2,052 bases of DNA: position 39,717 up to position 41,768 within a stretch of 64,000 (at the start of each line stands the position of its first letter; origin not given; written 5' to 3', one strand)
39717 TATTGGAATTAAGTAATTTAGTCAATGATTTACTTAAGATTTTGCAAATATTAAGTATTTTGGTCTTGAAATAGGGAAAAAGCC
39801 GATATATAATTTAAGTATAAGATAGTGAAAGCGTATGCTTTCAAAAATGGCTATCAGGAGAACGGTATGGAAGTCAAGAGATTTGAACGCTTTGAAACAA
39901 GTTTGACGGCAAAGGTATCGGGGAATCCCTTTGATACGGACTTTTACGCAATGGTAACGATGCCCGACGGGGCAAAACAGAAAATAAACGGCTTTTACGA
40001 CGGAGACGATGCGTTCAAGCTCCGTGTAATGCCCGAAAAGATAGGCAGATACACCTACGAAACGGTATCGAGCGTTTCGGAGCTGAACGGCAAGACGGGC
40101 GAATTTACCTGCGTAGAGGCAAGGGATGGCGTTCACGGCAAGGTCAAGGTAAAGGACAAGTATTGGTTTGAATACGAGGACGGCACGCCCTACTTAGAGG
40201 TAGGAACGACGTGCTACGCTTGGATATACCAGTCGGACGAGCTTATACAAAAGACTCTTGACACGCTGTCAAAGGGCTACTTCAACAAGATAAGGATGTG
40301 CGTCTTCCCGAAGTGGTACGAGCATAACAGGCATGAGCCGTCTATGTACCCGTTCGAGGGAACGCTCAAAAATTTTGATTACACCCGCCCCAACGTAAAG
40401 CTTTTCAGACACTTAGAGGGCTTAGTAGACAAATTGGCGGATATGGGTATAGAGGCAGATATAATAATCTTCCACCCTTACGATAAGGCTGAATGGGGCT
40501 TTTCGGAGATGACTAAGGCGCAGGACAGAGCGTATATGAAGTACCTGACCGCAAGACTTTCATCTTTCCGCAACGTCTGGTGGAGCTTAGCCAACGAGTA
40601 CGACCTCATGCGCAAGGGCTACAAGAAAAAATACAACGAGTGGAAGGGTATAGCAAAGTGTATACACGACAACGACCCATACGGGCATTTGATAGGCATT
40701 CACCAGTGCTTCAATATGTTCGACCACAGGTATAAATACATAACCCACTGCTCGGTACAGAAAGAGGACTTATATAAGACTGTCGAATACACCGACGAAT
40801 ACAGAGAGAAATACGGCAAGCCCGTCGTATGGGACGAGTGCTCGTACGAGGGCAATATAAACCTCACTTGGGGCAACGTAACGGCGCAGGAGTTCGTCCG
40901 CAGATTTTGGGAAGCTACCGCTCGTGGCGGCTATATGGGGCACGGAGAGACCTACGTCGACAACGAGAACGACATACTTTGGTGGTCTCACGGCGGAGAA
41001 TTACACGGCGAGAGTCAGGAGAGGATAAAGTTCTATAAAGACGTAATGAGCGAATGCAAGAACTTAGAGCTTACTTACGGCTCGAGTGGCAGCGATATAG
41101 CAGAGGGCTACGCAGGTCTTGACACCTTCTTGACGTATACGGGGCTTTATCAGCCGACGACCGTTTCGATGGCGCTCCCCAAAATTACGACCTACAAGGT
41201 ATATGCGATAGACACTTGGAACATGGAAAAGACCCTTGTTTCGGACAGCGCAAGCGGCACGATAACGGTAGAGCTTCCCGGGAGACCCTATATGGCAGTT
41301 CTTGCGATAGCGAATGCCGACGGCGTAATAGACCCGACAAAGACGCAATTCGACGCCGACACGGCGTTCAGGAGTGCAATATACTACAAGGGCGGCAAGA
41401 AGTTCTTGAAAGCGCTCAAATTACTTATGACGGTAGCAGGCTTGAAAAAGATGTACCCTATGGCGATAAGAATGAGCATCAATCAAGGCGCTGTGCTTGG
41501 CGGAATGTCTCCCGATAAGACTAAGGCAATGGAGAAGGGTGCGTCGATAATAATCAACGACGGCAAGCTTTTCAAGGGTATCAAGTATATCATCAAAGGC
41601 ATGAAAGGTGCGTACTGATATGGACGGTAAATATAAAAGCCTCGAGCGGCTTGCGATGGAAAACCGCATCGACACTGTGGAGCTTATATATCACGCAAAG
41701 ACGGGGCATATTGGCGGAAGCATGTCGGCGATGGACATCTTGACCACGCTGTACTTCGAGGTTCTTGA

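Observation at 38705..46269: LacI-controlled operon: GH140-like glycosidase, dedicated split transketolase, FGGY kinase and FucI-family isomerase (possible variant route for apiose or another rare pectic sugar)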

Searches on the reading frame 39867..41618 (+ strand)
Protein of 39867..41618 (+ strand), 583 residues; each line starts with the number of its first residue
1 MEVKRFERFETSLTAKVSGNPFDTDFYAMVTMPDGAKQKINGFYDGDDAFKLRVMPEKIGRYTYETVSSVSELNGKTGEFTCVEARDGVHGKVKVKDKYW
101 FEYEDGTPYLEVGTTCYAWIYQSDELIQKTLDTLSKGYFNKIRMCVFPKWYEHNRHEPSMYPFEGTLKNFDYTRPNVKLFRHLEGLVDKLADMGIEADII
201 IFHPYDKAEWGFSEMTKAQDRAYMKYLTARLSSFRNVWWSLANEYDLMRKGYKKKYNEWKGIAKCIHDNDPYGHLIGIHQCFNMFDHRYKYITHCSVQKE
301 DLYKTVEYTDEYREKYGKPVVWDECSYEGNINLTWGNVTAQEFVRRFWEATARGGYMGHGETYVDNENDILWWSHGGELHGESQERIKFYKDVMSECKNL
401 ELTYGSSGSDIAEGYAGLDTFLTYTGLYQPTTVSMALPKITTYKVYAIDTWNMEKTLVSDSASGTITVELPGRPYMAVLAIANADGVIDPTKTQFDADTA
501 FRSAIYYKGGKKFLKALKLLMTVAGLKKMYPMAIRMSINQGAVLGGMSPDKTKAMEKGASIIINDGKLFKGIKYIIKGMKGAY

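Call 3: search_protein_families(library=pfam, proteins=[window:39867-41618:+])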
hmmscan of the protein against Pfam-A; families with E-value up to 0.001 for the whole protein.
window:39867-41618:+ (583 aa): 2 families
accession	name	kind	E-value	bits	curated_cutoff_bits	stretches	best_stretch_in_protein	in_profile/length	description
PF16586.11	DUF5060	-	1.1e-15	58.1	27.2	1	2-68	1-69/70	Domain of unknown function (DUF5060)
PF18310.7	DUF5605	-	1.7e-15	57.2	25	1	420-478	12-70/73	Domain of unknown function (DUF5605)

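Call 4: search_protein_families(library=ncbifam, proteins=[window:39867-41618:+])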
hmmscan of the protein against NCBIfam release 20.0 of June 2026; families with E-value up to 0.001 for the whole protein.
window:39867-41618:+ (583 aa): 0 families

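Call 5: search_solved_structures(query=window:39867-41618:+, max_evalue=0.01, show_alignments=1)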
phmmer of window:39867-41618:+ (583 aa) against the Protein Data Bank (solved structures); distinct sequences matched with E-value up to 0.01: 2.
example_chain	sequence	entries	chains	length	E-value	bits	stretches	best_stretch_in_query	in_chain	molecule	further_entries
4n0r_A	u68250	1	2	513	3.3e-96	326.5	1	3-426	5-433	putative glycoside hydrolase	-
8t9w_A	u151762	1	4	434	0.00013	24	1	100-245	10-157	Apiosidase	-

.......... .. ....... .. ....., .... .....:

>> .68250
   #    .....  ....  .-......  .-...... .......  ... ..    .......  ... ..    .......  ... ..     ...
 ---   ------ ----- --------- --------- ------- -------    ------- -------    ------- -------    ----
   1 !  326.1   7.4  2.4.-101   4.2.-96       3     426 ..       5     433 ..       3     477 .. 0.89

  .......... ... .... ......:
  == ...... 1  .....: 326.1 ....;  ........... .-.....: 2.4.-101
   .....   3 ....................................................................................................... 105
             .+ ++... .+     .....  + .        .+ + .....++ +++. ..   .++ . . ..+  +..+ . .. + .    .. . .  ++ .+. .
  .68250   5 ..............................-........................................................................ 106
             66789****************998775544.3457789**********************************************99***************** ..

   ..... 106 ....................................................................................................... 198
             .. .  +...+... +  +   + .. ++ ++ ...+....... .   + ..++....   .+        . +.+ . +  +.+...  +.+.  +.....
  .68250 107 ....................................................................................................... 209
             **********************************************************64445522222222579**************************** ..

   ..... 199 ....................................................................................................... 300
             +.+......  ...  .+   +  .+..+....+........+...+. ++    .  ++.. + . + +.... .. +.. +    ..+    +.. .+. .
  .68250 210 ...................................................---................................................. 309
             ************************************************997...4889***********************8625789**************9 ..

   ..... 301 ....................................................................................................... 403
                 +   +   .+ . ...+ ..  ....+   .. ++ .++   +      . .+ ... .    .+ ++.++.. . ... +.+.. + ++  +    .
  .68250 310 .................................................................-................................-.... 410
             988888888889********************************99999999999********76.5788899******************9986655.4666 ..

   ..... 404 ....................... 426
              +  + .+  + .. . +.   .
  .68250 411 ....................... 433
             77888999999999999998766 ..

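Call 14: search_protein_families(library=pfam, proteins=[window:39867-41618:+], max_evalue=10)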
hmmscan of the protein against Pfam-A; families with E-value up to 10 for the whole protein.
window:39867-41618:+ (583 aa): 3 families
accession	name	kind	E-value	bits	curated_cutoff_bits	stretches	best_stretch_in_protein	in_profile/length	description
PF16586.11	DUF5060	-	1.1e-15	58.1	27.2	1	2-68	1-69/70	Domain of unknown function (DUF5060)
PF18310.7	DUF5605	-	1.7e-15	57.2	25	1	420-478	12-70/73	Domain of unknown function (DUF5605)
PF13921.12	Myb_DNA-bind_6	-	0.043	14.5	22.9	1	243-267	4-28/60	Myb-like DNA-binding domain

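Call 38: search_solved_structures(query=A2, max_evalue=1, show_alignments=3)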
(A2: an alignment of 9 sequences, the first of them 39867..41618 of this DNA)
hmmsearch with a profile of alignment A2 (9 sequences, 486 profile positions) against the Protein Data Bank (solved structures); distinct sequences matched with E-value up to 1: 1.
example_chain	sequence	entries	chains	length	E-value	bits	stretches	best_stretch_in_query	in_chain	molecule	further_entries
4n0r_A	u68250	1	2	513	7.9e-155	519.6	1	5-464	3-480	putative glycoside hydrolase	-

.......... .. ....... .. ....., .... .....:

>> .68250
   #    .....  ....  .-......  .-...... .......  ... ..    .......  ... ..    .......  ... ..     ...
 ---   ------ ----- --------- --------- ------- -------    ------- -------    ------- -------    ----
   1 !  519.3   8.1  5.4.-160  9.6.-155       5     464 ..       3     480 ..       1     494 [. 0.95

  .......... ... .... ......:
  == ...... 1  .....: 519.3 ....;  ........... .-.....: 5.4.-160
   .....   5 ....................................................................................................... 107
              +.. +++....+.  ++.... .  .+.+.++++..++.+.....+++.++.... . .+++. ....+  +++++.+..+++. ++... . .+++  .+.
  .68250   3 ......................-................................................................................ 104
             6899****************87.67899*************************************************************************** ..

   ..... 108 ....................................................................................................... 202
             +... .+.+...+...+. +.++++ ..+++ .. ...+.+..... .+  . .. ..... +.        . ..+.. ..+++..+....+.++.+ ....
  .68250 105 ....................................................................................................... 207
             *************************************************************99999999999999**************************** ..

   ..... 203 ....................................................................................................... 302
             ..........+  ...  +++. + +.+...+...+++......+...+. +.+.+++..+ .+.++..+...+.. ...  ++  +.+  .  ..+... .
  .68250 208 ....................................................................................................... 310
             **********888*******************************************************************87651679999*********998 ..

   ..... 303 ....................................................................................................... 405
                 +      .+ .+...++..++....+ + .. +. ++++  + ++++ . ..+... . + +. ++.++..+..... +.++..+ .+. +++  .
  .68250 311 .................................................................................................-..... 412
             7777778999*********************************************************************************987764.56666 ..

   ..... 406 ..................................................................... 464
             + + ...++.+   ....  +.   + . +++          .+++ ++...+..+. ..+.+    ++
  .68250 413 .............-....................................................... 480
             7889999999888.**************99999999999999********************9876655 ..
